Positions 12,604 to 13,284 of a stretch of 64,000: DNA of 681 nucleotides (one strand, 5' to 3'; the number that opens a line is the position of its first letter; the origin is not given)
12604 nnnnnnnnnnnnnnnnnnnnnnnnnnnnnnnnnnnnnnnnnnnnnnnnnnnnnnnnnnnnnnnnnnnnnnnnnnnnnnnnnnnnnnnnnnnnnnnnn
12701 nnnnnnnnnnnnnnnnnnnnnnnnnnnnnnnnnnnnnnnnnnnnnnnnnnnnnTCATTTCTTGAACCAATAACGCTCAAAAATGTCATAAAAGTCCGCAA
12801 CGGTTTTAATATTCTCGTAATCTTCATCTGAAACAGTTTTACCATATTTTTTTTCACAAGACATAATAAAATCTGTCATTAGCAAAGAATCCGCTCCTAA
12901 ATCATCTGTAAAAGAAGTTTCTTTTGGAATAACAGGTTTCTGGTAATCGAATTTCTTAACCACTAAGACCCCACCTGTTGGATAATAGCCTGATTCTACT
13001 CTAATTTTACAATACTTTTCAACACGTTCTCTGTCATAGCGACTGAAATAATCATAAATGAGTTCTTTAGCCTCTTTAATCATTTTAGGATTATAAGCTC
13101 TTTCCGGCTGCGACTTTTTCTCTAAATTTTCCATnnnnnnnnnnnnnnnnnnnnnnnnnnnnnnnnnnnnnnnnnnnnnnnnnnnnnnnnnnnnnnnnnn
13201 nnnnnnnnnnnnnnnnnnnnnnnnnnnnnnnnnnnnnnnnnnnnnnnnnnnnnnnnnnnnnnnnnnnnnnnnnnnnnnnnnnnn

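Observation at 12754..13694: Two paralogous ACP-like genes with N-terminal extensions, each with its own conserved upstream block and terminator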

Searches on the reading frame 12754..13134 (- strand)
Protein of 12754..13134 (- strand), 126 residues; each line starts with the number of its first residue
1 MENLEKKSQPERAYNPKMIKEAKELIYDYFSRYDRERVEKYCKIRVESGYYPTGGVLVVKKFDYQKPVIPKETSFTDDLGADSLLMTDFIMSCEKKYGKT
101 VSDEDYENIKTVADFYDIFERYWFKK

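Call 3: search_protein_families(library=pfam, proteins=[window:12757-13134:-], max_evalue=1)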
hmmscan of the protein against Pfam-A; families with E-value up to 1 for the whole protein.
seq(126 aa): 1 family
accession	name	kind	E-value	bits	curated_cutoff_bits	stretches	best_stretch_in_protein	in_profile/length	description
PF00550.31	PP-binding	-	3.7e-08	33.9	20.8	1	69-117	18-65/67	Phosphopantetheine attachment site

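Call 4: search_protein_families(library=ncbifam, proteins=[window:12757-13134:-], max_evalue=1)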
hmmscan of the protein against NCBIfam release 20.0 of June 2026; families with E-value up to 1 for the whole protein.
seq(126 aa): 15 families
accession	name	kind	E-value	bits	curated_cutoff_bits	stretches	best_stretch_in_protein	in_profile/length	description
NF002148.0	PRK00982.1-2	subfamily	5.5e-16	58.2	71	1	57-119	12-74/79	acyl carrier protein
NF002150.0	PRK00982.1-4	subfamily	6.5e-13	48.7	66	1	57-117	13-73/80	acyl carrier protein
NF002151.0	PRK00982.1-5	equivalog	2.1e-11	43.7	92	1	57-115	11-69/78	acyl carrier protein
NF002149.0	PRK00982.1-3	equivalog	4.3e-11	42.6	106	1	58-115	12-69/78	acyl carrier protein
TIGR00517.1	acyl_carrier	equivalog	8e-11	41.7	70.45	1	57-115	11-69/77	acyl carrier protein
NF002147.0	PRK00982.1-1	equivalog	9.5e-11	41.4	84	1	69-116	27-74/83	acyl carrier protein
NF009104.0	PRK12449.1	equivalog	9.8e-09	35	70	1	59-118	15-74/80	acyl carrier protein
NF040636.1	AcpM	exception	2e-08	34.1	146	1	70-116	26-72/93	meromycolate extension acyl carrier protein AcpM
NF003757.0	PRK05350.1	equivalog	2.4e-06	27.6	65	1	57-119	14-76/83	acyl carrier protein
NF006031.0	PRK08172.1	equivalog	3.8e-05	24.2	76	1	71-118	26-73/82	acyl carrier protein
NF058660.1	cispen_ACP_AmcB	equivalog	0.00015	21.9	80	1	69-118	23-74/80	cispentacin biosynthesis acyl carrier protein AmcB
NF004533.0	PRK05883.1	equivalog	0.009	15.8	72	1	70-115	44-89/100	acyl carrier protein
NF005079.0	PRK06508.1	equivalog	0.018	15.4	83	1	62-106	16-60/93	acyl carrier protein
TIGR03044.1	PS_II_psb27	equivalog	0.08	13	117.35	1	17-39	63-86/135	photosystem II protein Psb27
NF005798.0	PRK07639.1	equivalog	0.16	12.4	100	1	72-114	29-73/91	petrobactin biosynthesis protein AsbD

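Call 10: find_encoding_contigs(protein=window:12754-13134:-, flank=8000, max_places=6)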
Protein window:12754-13134:- (126 aa): 4 contigs read that carry it; 4 places shown.
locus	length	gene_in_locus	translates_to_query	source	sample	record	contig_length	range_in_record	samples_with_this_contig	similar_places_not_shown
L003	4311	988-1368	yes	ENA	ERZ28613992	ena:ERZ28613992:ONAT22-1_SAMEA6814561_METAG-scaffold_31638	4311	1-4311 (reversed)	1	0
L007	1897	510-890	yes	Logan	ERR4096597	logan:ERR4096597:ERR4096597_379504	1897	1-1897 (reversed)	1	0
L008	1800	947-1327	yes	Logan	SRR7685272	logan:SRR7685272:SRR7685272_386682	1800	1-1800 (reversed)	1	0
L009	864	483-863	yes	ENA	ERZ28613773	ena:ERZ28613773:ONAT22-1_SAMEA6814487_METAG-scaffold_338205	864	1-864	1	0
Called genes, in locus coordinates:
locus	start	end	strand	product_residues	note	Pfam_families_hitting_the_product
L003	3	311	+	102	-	?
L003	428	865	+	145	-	PF00550:PP-binding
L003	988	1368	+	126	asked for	PF00550:PP-binding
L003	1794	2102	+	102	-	PF00338:Ribosomal_S10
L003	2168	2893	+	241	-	PF00297:Ribosomal_L3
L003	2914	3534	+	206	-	PF00573:Ribosomal_L4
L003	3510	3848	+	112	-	PF00276:Ribosomal_L23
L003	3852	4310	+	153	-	?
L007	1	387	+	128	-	?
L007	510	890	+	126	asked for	PF00550:PP-binding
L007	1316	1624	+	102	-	PF00338:Ribosomal_S10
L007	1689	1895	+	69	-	?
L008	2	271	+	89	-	?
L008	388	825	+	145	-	PF00550:PP-binding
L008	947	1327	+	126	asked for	PF00550:PP-binding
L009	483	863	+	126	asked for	PF00550:PP-binding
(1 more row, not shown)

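Call 12: find_homologous_proteins(query=window:12754-13134:-, max_evalue=0.001)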
Query window:12754-13134:- (126 aa): 14 proteins with E <= 0.001 among 26 candidates.
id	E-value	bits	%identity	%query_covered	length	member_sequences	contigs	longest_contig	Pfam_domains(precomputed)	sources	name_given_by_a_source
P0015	5.4e-71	254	90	100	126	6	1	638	PF00550.32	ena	-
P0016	7.7e-67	241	87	100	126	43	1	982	PF00550.32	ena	-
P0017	4.2e-64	232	84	100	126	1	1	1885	PF00550.32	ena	-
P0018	3.6e-58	213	78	100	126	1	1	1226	PF00550.32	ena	-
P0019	3.1e-56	207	74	100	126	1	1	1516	PF00550.32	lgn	-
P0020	1.5e-49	185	69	100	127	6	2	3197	PF00550.32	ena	-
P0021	2.3e-45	172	70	91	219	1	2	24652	PF00550.32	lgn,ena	-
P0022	3.9e-42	161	70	91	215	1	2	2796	PF00550.32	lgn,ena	-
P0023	8.6e-33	131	79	64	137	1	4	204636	-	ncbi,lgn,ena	-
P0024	2.3e-30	123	83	55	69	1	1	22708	PF00550.32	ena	-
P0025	8.4e-25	105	65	64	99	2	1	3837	-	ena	-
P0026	1.8e-19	88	47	95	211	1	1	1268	-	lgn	-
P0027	2.3e-15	75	41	95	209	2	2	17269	-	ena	-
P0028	6.8e-15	73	43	91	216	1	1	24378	-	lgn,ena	-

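Call 23: search_protein_families(library=padloc, proteins=[window:12754-13134:-], max_evalue=0.1)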
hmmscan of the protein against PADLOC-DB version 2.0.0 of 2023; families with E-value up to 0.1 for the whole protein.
window:12754-13134:- (126 aa): 0 families

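Call 30: find_encoding_contigs(protein=P0028, flank=10000, max_places=4)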
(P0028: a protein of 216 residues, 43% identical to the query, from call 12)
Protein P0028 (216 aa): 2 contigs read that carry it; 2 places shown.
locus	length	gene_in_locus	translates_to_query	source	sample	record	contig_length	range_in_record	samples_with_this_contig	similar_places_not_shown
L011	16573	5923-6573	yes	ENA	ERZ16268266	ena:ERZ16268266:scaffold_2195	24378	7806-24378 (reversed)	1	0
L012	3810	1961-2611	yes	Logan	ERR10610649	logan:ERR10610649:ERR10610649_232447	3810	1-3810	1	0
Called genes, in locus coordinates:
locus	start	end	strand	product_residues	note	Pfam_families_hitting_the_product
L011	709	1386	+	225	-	-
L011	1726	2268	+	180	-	PF01467:CTP_transf_like (weak)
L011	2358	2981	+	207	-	PF00857:Isochorismatase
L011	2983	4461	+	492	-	PF17767:NAPRTase_N, PF02749:QRPTase_N (faint), PF04095:NAPRTase, PF17956:NAPRTase_C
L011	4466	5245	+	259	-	PF02540:NAD_synthase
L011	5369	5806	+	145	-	PF00550:PP-binding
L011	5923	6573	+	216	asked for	-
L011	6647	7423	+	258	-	PF00550:PP-binding (weak)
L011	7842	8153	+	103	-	PF00338:Ribosomal_S10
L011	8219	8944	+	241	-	PF00297:Ribosomal_L3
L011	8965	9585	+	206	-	PF00573:Ribosomal_L4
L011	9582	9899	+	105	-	PF00276:Ribosomal_L23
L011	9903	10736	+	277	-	PF00181:Ribosomal_L2_N, PF03947:Ribosomal_L2_C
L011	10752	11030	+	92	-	PF00203:Ribosomal_S19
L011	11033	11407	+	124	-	PF00237:Ribosomal_L22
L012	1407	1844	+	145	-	PF00550:PP-binding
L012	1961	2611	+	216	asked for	-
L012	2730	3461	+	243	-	PF00550:PP-binding (weak)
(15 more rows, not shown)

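Call 31: find_encoding_contigs(protein=P0021, flank=10000, max_places=4)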
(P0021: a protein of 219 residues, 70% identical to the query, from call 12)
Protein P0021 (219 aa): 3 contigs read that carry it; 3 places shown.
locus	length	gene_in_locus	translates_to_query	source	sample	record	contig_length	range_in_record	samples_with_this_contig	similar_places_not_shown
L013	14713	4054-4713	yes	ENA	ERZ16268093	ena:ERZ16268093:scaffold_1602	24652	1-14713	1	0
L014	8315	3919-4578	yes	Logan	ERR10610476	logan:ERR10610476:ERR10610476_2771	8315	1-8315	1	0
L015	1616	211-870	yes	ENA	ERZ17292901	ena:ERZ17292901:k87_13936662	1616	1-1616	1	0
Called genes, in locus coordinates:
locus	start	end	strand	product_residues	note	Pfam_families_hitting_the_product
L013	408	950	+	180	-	PF01467:CTP_transf_like (weak)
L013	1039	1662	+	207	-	PF00857:Isochorismatase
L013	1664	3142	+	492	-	PF17767:NAPRTase_N, PF02749:QRPTase_N (faint), PF04095:NAPRTase, PF17956:NAPRTase_C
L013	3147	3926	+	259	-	PF02540:NAD_synthase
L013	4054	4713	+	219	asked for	PF00550:PP-binding (weak)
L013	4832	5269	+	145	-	PF00550:PP-binding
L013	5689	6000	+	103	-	PF00338:Ribosomal_S10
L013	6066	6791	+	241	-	PF00297:Ribosomal_L3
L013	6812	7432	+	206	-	PF00573:Ribosomal_L4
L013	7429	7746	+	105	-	PF00276:Ribosomal_L23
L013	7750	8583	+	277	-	PF00181:Ribosomal_L2_N, PF03947:Ribosomal_L2_C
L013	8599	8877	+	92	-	PF00203:Ribosomal_S19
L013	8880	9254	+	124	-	PF00237:Ribosomal_L22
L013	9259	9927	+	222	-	PF07650:KH_2, PF26594:KH_NusA_2nd (weak), PF00189:Ribosomal_S3_C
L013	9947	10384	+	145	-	PF00252:Ribosomal_L16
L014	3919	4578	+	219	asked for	PF00550:PP-binding (weak)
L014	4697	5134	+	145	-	PF00550:PP-binding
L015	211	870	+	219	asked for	PF00550:PP-binding (weak)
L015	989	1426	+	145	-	PF00550:PP-binding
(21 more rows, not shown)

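Call 33: predict_structure(alignment_id=A2)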
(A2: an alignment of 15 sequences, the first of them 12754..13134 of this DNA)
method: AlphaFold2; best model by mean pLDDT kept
length: 126 residues; sequences in the alignment: 15
mean_pLDDT: 78.2   pTM: 0.69
mean pLDDT of the five models: 78.2, 77.4, 77.4, 77.1, 75.3
residues with pLDDT >= 90: 52; 70-90: 37; 50-70: 27; < 50: 10
segments of 3 or more residues with pLDDT < 50: 1-10
pLDDT, mean of each block of 10 residues (from residue 1): 43 81 90 84 60 54 66 90 93 92 92 93 83
secondary structure, 60 per line:
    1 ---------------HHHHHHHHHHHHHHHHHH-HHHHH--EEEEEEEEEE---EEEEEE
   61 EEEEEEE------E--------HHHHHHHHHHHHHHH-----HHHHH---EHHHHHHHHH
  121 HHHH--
elements in order: H16-33 H35-39 E42-51 E55-67 H83-97 H103-107 H112-124
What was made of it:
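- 12754..13134 (-): ACP-A, 126 aa. An ACP fold with residues 1-15 disordered, helix I at 16-33, an insertion of about 30 aa (predicted beta-hairpin, 42-67) in loop I, the attachment motif DLGADS83L, then helices II-IV. Net charge is near neutral (pI 5.65). The AlphaFold2 model has pLDDT 78 and pTM 0.69 (call 33).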

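Call 39: fold_search(model_id=the predicted structure, library=pdb)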
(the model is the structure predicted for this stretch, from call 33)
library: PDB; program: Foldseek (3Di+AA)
matches with E <= 10: 323; with E <= 0.001: 24
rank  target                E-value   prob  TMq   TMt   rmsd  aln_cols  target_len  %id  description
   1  3eje_E                3.5e-04  1.00  0.49  0.77   4.1       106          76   19  Crystal Structure of P450BioI in complex with octadec-9Z-enoic acid ligated Acyl Carrier Protein (released 2008-10-07)
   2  3ejb_A                3.5e-04  1.00  0.47  0.72   8.2       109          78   20  Crystal Structure of P450BioI in complex with tetradecanoic acid ligated Acyl Carrier Protein (released 2008-10-07)
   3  4dxe_G                4.5e-04  1.00  0.50  0.78   2.5       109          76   24  2.52 Angstrom resolution crystal structure of the acyl-carrier-protein synthase (AcpS)-acyl carrier protein (ACP) prot (released 2012-03-14)
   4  8jfn_B                4.8e-04  1.00  0.53  0.82   2.6       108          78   22  Crystal structure of enoyl-ACP reductase FabI in complex with NAD+ and crotonyl-ACP from Helicobacter pylori (released 2023-11-15)
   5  8jfh_E                4.8e-04  1.00  0.50  0.77   2.6       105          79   23  Crystal structure of 3-oxoacyl-ACP reductase FabG in complex with NADP+ and 3-keto-octanoyl-ACP from Helicobacter pylo (released 2023-11-15)
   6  6lvu_A                5.1e-04  1.00  0.49  0.74   2.8       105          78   25  Crystal structure of apo acyl carrier protein from Thermotoga maritima (released 2020-04-22)
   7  2eht                  6.1e-04  1.00  0.48  0.75   2.8       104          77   24  Crystal structure of acyl carrier protein from Aquifex aeolicus (form 2) (released 2007-09-11)
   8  3ejb_C                6.1e-04  1.00  0.48  0.74   4.9       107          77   19  Crystal Structure of P450BioI in complex with tetradecanoic acid ligated Acyl Carrier Protein (released 2008-10-07)
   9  9a4c_A                6.9e-04  1.00  0.51  0.79   2.8       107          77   23  Integrative model of ACP-HEPS2 by crosslinking MS and deep learning (released 2024-09-18)
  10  3gzl                  6.9e-04  1.00  0.50  0.74   2.8       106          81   26  Crystal Structure of holo PfACP Disulfide-Linked Dimer (released 2009-04-21)
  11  4dxe_I                6.9e-04  1.00  0.49  0.76   3.5       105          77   26  2.52 Angstrom resolution crystal structure of the acyl-carrier-protein synthase (AcpS)-acyl carrier protein (ACP) prot (released 2012-03-14)
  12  3eje_G                7.4e-04  1.00  0.49  0.77   4.1       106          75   19  Crystal Structure of P450BioI in complex with octadec-9Z-enoic acid ligated Acyl Carrier Protein (released 2008-10-07)
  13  9ka6_C                7.9e-04  1.00  0.50  0.78   2.6       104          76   21  Crystal structure of beta-ketoacyl-ACP synthase FabH C112Q in complex with acyl-ACP from E. coli (released 2025-09-10)
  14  6n3p_I                7.9e-04  1.00  0.48  0.75   2.7       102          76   22  Crosslinked AcpP=FabZ complex from E. coli Type II FAS (released 2019-03-13)
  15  9ihq_T                7.9e-04  1.00  0.40  0.52   6.4       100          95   20  Closed state with NUQM and without flavoprotein (classification state 2) of Pichia pastoris mitochondrial complex I in (released 2025-10-15)
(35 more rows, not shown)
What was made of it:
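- Checked: AlphaFold2 and Foldseek place ACP helix I at residues 16-33 and put an insertion of about 30 aa (predicted beta-hairpin, residues 42-67) in loop I (calls 33, 39).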

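Call 62: search_protein_families(library=phrogs, proteins=[window:12754-13134:-], max_evalue=0.01)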
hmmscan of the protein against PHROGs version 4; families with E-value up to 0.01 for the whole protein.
window:12754-13134:- (126 aa): 2 families
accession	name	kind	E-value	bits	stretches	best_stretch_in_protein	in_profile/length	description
phrog_5934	-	moron, auxiliary metabolic gene and host takeover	1.2e-09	39.2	1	48-120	21-85/93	acyl carrier protein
phrog_27464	-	unknown function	0.00033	21.5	1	73-117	50-93/157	-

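Call 66: find_encoding_contigs(protein=P0023, flank=6000, max_places=4)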
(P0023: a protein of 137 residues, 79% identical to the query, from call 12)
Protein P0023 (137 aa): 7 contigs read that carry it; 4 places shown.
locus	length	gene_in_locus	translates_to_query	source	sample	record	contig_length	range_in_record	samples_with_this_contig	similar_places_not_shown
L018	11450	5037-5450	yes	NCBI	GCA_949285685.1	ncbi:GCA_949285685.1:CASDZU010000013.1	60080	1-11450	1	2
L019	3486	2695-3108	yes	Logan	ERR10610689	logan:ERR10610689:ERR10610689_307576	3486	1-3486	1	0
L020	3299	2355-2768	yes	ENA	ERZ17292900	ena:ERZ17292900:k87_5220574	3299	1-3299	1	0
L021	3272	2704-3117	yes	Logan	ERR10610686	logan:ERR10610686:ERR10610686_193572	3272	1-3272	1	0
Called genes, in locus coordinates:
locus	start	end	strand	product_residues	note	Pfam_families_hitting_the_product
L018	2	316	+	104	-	?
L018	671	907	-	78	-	PF13560:HTH_31 (weak), PF01381:HTH_3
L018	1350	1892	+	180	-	PF01467:CTP_transf_like (weak)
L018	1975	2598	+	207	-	PF00857:Isochorismatase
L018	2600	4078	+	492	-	PF17767:NAPRTase_N, PF02749:QRPTase_N (faint), PF04095:NAPRTase, PF17956:NAPRTase_C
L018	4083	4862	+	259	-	PF02540:NAD_synthase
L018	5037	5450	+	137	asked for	-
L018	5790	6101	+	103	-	PF00338:Ribosomal_S10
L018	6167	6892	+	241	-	PF00297:Ribosomal_L3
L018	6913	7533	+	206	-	PF00573:Ribosomal_L4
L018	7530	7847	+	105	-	PF00276:Ribosomal_L23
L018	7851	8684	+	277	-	PF00181:Ribosomal_L2_N, PF03947:Ribosomal_L2_C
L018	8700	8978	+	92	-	PF00203:Ribosomal_S19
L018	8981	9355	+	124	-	PF00237:Ribosomal_L22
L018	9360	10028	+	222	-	PF07650:KH_2, PF26594:KH_NusA_2nd (weak), PF00189:Ribosomal_S3_C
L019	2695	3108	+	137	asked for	-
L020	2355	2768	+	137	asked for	-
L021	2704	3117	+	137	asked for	-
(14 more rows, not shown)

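Call 67: find_encoding_contigs(protein=P0025, flank=4000, max_places=3)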
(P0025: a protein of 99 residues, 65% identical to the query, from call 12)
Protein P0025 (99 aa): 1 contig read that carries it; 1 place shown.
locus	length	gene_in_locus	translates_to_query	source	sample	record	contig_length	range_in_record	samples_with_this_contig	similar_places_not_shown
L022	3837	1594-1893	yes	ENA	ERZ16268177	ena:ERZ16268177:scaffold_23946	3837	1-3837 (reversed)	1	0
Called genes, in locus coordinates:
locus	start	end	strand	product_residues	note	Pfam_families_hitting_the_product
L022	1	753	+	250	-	?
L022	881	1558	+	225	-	-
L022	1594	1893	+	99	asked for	-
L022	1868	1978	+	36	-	-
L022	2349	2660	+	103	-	PF00338:Ribosomal_S10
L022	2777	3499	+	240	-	PF00297:Ribosomal_L3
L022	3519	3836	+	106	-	?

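Call 79: search_protein_families(library=pfam, proteins=[P0028, P0021], max_evalue=0.1)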
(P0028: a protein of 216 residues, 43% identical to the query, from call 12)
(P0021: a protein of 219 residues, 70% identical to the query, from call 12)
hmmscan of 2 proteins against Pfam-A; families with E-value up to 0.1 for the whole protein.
P0028 (216 aa): 1 family
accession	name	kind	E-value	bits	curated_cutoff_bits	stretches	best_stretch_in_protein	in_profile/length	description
PF00550.31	PP-binding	-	0.0036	17.9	20.8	1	174-207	32-65/67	Phosphopantetheine attachment site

P0021 (219 aa): 1 family
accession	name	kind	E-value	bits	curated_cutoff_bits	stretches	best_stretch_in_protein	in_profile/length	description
PF00550.31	PP-binding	-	2e-09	38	20.8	1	162-210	18-65/67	Phosphopantetheine attachment site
